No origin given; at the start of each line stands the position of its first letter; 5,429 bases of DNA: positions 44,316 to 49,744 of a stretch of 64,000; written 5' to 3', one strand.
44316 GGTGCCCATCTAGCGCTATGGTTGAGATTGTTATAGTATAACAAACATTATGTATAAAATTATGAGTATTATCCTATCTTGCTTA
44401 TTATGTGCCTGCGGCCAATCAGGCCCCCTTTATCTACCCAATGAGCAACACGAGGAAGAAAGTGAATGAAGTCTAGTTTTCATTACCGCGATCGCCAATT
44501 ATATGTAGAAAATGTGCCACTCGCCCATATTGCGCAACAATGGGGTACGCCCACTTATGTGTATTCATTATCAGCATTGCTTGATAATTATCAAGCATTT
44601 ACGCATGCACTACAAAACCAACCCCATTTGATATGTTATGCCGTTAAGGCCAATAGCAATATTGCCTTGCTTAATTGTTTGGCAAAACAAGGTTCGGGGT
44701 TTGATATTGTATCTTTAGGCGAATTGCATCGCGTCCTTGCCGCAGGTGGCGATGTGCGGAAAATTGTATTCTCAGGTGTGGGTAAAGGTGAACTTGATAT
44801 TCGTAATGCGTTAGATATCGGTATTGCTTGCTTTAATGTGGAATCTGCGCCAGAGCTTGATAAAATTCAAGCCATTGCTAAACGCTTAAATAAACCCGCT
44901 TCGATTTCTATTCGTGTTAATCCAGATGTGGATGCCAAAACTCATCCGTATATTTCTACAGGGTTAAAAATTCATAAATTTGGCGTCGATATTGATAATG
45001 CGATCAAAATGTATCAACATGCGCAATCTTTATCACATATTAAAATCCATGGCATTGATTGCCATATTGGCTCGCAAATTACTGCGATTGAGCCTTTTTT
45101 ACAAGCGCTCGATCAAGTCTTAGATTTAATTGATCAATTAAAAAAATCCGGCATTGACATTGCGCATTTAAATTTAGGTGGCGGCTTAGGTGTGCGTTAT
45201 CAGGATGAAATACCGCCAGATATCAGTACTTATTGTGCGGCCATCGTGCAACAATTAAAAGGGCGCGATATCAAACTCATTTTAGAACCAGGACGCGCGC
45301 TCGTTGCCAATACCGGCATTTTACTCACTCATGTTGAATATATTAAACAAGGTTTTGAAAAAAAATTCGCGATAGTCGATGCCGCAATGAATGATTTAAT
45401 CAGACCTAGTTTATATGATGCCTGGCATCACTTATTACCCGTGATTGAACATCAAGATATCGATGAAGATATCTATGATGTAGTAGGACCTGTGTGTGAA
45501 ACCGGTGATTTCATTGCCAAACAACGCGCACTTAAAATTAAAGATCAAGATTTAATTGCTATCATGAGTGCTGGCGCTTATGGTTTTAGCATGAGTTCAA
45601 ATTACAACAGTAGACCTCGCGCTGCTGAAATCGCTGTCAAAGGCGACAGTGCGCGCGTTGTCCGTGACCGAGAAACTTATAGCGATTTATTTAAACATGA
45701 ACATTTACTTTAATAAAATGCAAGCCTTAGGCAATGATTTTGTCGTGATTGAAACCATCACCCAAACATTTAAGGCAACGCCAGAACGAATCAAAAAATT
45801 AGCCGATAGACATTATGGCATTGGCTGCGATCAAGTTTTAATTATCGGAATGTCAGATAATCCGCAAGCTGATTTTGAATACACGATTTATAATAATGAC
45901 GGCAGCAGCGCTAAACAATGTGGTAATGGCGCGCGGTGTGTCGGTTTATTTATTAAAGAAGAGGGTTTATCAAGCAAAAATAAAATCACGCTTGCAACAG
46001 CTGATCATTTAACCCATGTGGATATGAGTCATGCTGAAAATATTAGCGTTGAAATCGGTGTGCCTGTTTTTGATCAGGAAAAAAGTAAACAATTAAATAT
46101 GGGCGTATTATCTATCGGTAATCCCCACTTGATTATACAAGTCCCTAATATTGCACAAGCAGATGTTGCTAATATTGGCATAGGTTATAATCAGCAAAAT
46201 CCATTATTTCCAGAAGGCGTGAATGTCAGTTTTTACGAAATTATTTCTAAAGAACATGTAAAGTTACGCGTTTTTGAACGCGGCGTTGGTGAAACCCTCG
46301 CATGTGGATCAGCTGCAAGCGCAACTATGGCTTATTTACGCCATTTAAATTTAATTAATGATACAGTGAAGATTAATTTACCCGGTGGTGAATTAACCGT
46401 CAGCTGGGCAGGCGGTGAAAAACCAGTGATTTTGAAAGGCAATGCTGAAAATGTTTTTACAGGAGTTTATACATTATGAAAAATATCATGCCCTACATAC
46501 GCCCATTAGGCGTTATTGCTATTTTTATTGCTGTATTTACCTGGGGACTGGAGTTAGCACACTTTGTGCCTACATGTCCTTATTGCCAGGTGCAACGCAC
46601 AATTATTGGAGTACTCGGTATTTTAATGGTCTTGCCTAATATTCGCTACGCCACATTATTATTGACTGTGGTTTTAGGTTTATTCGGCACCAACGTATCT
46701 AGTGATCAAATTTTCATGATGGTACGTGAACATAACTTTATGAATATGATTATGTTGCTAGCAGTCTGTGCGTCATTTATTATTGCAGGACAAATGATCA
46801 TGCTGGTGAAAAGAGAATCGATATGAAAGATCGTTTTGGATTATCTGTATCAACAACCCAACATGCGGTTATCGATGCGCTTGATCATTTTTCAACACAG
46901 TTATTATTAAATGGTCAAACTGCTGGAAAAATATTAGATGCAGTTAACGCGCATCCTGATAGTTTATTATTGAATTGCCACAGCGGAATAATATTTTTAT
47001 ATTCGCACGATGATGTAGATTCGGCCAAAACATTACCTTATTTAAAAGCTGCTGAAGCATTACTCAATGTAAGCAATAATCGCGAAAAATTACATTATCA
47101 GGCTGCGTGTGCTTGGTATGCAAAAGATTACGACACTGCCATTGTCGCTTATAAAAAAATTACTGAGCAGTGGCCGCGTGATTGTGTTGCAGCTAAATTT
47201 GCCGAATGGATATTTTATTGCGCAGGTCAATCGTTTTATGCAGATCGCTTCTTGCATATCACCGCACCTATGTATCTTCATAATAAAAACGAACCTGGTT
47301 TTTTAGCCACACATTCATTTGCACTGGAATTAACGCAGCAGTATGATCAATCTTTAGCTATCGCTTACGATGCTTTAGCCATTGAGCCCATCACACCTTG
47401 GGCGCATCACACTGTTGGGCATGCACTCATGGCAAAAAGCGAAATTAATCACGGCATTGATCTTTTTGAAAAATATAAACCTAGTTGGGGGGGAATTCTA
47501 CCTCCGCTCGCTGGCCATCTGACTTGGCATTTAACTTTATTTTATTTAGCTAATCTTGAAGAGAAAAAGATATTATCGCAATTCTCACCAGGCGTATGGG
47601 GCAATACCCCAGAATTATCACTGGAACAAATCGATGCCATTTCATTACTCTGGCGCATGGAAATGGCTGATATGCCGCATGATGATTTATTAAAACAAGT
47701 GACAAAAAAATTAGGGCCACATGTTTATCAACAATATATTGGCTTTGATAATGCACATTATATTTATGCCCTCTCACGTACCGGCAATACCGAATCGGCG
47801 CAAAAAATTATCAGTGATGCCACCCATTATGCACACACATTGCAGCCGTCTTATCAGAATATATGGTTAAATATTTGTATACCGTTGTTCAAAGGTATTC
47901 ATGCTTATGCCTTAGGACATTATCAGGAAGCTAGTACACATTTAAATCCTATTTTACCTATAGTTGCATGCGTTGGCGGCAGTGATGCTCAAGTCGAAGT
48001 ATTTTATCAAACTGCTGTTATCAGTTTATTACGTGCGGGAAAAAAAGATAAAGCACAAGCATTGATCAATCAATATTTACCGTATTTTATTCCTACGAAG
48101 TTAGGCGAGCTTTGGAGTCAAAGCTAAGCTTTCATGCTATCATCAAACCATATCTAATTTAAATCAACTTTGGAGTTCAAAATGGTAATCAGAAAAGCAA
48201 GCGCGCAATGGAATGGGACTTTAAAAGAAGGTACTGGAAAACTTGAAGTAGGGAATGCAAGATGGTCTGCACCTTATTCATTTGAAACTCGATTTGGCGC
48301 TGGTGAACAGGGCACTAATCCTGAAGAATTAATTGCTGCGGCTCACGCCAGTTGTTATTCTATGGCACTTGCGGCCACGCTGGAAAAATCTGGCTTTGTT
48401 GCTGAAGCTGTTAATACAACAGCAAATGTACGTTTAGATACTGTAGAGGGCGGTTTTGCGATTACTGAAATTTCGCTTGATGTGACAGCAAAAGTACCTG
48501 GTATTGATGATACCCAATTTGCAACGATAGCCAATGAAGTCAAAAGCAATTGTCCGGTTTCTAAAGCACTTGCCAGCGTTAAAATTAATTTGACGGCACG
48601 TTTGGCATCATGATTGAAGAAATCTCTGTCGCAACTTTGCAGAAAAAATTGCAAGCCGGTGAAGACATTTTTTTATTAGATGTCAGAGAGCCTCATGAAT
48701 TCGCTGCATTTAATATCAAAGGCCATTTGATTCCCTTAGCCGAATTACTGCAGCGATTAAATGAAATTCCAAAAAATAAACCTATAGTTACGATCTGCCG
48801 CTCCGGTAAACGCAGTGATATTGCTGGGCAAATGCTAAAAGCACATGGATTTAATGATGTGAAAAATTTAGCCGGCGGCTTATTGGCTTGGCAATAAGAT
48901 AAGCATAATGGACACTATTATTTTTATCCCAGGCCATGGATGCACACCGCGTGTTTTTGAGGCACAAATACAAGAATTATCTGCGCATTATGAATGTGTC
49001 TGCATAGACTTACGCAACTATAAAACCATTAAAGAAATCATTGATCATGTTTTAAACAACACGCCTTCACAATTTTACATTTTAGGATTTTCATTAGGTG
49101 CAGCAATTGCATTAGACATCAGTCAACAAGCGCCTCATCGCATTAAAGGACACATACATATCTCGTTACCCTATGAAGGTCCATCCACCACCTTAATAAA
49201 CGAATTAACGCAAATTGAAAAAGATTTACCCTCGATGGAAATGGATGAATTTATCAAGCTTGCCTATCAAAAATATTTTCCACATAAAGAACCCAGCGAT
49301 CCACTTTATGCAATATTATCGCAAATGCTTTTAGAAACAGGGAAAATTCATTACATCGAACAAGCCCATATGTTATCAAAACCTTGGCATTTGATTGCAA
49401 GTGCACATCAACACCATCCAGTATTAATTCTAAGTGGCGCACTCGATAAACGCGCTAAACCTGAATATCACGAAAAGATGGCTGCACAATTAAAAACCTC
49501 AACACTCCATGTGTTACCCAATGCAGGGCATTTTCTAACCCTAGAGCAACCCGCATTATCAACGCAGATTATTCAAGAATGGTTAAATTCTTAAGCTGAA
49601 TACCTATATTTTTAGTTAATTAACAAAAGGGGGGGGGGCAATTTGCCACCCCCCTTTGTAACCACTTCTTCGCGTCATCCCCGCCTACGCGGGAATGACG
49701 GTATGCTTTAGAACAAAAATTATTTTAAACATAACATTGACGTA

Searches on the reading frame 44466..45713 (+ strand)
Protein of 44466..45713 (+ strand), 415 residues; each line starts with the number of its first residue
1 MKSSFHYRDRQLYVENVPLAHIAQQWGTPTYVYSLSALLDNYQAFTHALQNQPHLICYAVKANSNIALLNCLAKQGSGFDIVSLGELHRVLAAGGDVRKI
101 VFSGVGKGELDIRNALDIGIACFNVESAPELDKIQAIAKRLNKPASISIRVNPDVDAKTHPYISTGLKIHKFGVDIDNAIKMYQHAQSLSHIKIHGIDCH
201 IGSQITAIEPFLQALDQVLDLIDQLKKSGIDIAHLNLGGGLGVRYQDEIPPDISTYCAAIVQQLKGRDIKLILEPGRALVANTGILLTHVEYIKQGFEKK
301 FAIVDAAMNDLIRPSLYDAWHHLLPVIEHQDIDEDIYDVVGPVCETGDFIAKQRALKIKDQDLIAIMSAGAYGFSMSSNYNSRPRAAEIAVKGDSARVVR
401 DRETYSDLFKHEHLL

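Call 42: search_protein_families(library=pfam, proteins=[window:44466-45713:+], max_evalue=0.0001)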
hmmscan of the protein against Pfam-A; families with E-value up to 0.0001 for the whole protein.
window:44466-45713:+ (415 aa): 3 families
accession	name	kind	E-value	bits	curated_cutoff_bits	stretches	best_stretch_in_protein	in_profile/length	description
PF02784.22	Orn_Arg_deC_N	-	1.2e-68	231.6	23.4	1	40-281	6-247/247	Pyridoxal-dependent decarboxylase, pyridoxal binding domain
PF00278.28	Orn_DAP_Arg_deC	-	9.9e-26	90.3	23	1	31-370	2-95/95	Pyridoxal-dependent decarboxylase, C-terminal sheet domain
PF01168.26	Ala_racemase_N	-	1.8e-09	38.1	24.1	1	34-237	2-193/220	Alanine racemase, N-terminal domain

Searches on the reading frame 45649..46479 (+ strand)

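Call 42: search_protein_families(library=pfam, proteins=[window:45649-46479:+], max_evalue=0.0001)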
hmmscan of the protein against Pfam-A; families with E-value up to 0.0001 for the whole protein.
window:45649-46479:+ (276 aa): 1 family
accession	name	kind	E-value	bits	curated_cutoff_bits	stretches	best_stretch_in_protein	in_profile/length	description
PF01678.24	DAP_epimerase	-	7.6e-46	155.6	34.7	2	21-140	1-119/121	Diaminopimelate epimerase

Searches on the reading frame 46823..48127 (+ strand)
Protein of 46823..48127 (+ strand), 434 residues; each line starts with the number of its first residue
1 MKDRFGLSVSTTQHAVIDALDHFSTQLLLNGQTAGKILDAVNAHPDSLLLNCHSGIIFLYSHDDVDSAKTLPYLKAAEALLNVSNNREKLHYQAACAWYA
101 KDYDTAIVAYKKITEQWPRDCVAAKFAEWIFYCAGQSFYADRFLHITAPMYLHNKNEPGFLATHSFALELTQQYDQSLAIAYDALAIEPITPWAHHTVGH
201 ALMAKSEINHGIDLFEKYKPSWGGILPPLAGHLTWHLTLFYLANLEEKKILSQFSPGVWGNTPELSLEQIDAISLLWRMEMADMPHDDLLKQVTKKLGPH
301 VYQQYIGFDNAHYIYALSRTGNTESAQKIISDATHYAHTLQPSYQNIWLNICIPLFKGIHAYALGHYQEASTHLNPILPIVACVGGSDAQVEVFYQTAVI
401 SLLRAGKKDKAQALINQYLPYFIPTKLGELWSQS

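Call 42: search_protein_families(library=pfam, proteins=[window:46823-48127:+], max_evalue=0.0001)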
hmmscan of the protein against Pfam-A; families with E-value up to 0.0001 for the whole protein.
window:46823-48127:+ (434 aa): 3 families
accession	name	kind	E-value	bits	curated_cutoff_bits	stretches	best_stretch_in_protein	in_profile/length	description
PF14559.12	TPR_19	-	6.6e-07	30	25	0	313-345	31-62/68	Tetratricopeptide repeat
PF13428.12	TPR_14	-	8.3e-06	26.4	23.5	0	92-120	6-34/44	Tetratricopeptide repeat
PF13424.12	TPR_12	-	4.9e-05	23.9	30.1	0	357-419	9-72/77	Tetratricopeptide repeat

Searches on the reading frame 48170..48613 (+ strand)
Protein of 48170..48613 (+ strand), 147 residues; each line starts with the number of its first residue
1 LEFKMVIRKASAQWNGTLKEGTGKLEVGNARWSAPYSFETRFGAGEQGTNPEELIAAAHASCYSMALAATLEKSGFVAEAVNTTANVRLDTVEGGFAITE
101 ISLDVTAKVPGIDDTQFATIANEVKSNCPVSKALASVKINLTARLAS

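Call 42: search_protein_families(library=pfam, proteins=[window:48170-48613:+], max_evalue=0.0001)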
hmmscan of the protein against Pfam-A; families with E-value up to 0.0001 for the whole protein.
window:48170-48613:+ (147 aa): 1 family
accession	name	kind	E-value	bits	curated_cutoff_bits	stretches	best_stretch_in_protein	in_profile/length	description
PF02566.24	OsmC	-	3.2e-19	69.6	27.5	1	46-141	3-99/100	OsmC-like protein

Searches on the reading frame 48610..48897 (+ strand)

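Call 42: search_protein_families(library=pfam, proteins=[window:48610-48897:+], max_evalue=0.0001)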
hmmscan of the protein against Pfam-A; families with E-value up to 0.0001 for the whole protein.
window:48610-48897:+ (95 aa): 1 family
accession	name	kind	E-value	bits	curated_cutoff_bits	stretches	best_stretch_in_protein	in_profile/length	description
PF00581.25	Rhodanese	-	2.6e-17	63.6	22.2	1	7-95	2-100/102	Rhodanese-like domain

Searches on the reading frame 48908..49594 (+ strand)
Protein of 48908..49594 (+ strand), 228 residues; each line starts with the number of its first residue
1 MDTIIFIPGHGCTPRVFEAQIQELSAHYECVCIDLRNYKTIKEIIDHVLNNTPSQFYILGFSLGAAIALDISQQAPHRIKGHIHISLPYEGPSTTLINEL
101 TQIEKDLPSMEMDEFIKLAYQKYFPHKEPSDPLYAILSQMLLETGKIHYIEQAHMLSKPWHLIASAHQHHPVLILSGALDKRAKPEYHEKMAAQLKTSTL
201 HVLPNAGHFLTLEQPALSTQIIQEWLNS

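Call 43: search_protein_families(library=pfam, proteins=[window:48908-49594:+], max_evalue=0.0001)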
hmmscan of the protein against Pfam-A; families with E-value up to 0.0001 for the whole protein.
window:48908-49594:+ (228 aa): 3 families
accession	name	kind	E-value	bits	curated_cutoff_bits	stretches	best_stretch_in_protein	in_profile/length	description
PF00561.26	Abhydrolase_1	-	1.7e-14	54.5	25.8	1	3-94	2-107/245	alpha/beta hydrolase fold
PF12697.13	Abhydrolase_6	-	1e-12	49.7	26.3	1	4-216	1-212/217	Alpha/beta hydrolase family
PF12146.15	Hydrolase_4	-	2.1e-08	34.2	27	1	41-214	62-238/239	Serine aminopeptidase, S33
